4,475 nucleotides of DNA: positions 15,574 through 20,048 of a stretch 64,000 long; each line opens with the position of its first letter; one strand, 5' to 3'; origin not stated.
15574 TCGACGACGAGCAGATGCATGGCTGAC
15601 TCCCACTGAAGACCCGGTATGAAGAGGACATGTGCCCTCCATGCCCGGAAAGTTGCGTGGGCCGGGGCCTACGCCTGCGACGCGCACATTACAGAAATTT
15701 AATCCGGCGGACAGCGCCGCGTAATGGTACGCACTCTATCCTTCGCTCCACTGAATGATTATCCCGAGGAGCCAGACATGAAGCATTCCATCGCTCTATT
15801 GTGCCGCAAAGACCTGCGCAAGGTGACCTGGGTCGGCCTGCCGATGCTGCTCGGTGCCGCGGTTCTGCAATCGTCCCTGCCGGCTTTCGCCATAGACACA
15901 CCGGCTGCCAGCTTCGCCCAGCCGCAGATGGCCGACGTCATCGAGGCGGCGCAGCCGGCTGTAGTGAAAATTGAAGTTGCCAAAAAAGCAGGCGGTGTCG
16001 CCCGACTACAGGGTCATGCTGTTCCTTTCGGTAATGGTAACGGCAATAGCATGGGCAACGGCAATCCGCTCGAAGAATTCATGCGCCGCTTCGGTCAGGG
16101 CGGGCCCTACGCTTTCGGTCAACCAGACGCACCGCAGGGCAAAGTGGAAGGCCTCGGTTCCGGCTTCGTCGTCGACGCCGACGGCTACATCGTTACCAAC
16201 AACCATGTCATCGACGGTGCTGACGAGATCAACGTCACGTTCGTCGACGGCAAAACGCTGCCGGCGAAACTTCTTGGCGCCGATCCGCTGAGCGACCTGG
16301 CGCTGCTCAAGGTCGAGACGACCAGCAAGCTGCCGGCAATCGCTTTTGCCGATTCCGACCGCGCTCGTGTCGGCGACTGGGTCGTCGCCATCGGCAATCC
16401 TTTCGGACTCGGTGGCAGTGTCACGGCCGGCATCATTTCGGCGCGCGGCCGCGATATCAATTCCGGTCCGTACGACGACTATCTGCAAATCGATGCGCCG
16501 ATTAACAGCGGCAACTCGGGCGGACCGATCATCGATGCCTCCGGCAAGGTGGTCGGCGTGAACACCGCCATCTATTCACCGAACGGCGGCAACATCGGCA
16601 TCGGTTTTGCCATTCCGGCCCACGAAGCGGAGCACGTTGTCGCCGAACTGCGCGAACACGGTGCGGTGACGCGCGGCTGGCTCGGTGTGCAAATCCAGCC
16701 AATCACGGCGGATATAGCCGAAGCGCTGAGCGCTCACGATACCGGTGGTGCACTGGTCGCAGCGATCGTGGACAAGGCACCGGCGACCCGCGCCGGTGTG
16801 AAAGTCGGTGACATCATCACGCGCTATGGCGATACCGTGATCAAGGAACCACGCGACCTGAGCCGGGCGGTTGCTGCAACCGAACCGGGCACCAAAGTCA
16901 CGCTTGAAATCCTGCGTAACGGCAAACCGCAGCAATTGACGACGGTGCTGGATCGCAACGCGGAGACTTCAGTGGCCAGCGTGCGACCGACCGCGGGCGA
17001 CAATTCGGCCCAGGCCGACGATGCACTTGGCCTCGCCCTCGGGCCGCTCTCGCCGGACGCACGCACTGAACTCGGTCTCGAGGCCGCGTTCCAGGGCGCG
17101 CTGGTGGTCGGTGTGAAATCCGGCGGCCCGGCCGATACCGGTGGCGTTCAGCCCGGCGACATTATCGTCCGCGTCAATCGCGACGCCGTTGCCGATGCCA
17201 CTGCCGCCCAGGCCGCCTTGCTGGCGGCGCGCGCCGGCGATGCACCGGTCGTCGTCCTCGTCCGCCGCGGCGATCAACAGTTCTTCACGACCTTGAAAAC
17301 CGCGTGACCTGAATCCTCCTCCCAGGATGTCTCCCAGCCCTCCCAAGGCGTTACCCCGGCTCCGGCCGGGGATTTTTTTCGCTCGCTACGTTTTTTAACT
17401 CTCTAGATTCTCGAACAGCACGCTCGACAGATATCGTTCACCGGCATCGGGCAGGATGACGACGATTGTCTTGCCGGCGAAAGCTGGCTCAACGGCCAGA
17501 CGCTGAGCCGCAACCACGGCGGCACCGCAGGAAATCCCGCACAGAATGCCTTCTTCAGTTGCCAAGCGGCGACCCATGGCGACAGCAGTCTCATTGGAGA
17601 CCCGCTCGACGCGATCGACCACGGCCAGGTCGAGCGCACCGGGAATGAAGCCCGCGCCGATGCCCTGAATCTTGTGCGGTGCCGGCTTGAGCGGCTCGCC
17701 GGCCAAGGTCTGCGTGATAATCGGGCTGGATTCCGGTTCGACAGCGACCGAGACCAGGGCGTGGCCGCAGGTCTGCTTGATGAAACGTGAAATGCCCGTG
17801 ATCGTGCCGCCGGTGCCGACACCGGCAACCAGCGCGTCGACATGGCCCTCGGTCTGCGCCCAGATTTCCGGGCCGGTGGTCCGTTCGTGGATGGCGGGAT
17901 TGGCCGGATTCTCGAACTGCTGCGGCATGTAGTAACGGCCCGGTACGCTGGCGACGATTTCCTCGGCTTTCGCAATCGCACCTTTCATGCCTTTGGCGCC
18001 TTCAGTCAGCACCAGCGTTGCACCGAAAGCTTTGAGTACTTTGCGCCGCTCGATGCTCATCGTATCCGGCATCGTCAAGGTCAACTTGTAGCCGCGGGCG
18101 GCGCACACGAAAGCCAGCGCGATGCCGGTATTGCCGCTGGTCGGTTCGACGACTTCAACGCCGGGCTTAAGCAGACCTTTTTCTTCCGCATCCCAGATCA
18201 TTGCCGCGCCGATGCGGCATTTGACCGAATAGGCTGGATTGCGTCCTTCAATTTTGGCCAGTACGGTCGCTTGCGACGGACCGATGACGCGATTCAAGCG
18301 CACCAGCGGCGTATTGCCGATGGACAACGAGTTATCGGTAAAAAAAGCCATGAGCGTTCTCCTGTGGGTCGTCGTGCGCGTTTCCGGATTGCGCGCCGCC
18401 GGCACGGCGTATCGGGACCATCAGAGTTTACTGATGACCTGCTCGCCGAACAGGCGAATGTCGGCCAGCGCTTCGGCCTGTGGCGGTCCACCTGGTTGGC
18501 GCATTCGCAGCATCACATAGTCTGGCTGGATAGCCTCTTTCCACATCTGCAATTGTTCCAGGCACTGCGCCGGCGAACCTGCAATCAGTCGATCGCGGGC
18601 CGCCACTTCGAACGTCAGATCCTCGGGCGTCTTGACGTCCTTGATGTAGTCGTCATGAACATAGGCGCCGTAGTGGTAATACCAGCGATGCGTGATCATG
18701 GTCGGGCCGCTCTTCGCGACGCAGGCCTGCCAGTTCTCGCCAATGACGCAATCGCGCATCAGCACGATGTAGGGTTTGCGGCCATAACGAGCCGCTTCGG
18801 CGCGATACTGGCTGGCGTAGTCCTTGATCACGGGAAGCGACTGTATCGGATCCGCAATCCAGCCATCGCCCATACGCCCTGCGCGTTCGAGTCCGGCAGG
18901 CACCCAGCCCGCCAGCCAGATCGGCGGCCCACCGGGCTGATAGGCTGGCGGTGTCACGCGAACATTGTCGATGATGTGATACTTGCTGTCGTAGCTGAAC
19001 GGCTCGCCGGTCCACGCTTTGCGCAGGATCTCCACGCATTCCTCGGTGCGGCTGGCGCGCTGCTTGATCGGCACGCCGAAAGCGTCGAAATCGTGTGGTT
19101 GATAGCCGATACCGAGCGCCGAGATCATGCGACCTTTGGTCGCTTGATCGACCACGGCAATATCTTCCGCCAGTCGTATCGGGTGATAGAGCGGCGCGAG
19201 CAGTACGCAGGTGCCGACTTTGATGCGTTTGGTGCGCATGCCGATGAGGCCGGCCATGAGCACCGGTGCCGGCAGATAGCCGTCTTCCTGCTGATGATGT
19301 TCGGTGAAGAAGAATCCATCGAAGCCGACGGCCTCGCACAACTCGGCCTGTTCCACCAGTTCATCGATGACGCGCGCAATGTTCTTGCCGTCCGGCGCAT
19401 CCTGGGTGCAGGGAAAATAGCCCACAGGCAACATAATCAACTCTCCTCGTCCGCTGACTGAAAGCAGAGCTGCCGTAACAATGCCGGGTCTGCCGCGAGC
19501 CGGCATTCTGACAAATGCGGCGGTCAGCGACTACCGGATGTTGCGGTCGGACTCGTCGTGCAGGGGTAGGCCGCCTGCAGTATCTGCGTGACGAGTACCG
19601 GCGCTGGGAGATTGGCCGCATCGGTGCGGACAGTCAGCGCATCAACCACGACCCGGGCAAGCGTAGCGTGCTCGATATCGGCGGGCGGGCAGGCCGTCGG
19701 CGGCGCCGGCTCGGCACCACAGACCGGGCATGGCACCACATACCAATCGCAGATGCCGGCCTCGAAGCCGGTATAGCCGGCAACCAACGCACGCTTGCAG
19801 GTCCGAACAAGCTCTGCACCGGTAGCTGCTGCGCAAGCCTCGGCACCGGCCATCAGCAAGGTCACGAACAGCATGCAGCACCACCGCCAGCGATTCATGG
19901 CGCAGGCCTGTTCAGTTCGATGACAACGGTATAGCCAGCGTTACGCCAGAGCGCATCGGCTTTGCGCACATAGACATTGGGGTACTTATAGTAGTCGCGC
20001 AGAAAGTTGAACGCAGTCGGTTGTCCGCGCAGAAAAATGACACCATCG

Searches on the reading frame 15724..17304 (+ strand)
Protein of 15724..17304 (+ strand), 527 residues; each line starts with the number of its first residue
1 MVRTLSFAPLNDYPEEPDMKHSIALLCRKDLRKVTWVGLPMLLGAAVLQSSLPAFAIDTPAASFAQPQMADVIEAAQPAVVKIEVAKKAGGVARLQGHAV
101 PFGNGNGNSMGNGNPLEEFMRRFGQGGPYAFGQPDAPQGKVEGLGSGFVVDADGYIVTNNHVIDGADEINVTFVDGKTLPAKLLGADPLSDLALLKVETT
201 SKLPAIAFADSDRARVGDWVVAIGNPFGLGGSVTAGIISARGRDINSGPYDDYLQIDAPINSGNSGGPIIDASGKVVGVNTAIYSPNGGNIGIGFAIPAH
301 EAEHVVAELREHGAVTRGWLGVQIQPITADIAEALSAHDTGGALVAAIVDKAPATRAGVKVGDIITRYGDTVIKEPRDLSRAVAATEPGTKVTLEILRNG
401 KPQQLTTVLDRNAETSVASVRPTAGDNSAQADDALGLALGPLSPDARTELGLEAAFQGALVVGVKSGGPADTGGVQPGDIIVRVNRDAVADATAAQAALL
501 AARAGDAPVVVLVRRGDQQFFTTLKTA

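Call 82: search_protein_families(library=pfam, proteins=[window:15724-17304:+], max_evalue=0.001)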
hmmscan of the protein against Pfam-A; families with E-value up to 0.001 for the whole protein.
window:15724-17304:+ (527 aa): 5 families
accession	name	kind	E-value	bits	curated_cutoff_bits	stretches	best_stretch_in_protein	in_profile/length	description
PF13365.12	Trypsin_2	-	1.5e-38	133.2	27.6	1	145-279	1-144/144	Trypsin-like peptidase domain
PF13180.12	PDZ_2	-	6.3e-27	94.1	27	2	319-407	2-78/80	PDZ domain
PF00089.32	Trypsin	-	3.6e-17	63.4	20.6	1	146-302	28-216/220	Trypsin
PF17820.7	PDZ_6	-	1.9e-16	60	27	2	345-398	2-54/54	PDZ domain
PF00595.29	PDZ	-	5.7e-15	55.9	23.2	2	457-509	25-76/81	PDZ domain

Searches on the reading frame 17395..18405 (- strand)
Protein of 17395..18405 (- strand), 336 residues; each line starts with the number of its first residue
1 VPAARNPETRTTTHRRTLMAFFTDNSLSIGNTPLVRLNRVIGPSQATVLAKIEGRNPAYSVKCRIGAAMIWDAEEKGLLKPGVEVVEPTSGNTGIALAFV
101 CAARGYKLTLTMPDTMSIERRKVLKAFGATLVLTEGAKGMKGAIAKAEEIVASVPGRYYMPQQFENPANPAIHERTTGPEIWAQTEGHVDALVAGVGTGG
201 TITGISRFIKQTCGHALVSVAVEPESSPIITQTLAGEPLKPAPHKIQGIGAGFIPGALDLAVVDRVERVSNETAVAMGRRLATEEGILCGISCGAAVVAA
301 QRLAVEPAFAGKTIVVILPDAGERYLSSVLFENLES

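Call 82: search_protein_families(library=pfam, proteins=[window:17395-18405:-], max_evalue=0.001)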
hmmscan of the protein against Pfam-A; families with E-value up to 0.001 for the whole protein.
window:17395-18405:- (336 aa): 1 family
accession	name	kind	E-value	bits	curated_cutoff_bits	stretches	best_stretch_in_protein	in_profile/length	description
PF00291.31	PALP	-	1.2e-73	248.4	35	1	27-320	3-295/295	Pyridoxal-phosphate dependent enzyme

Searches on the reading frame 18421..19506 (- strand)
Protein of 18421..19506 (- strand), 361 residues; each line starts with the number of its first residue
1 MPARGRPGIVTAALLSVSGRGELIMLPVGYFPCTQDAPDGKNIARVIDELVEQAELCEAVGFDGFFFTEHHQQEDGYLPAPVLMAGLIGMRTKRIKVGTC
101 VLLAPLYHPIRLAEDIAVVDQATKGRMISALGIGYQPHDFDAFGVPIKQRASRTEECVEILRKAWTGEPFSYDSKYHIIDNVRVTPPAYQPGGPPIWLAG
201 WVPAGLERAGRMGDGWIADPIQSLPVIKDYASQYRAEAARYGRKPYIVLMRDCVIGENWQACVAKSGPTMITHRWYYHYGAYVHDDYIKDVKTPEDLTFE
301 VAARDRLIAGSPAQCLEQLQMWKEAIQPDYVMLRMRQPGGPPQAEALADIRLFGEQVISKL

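Call 82: search_protein_families(library=pfam, proteins=[window:18421-19506:-], max_evalue=0.001)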
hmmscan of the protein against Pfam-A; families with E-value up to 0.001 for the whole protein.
window:18421-19506:- (361 aa): 1 family
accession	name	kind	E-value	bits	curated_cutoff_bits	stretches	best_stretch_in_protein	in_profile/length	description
PF00296.26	Bac_luciferase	-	8.1e-62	209.8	27.9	1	32-325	7-310/314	Luciferase-like monooxygenase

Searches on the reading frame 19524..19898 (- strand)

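Call 82: search_protein_families(library=pfam, proteins=[window:19524-19898:-], max_evalue=0.001)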
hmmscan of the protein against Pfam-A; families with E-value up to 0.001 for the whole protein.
window:19524-19898:- (124 aa): 1 family
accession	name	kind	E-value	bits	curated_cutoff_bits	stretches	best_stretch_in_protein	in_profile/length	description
PF18602.6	Rap1a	-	1.5e-09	38.7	27.7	1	26-113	1-90/90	Rap1a immunity proteins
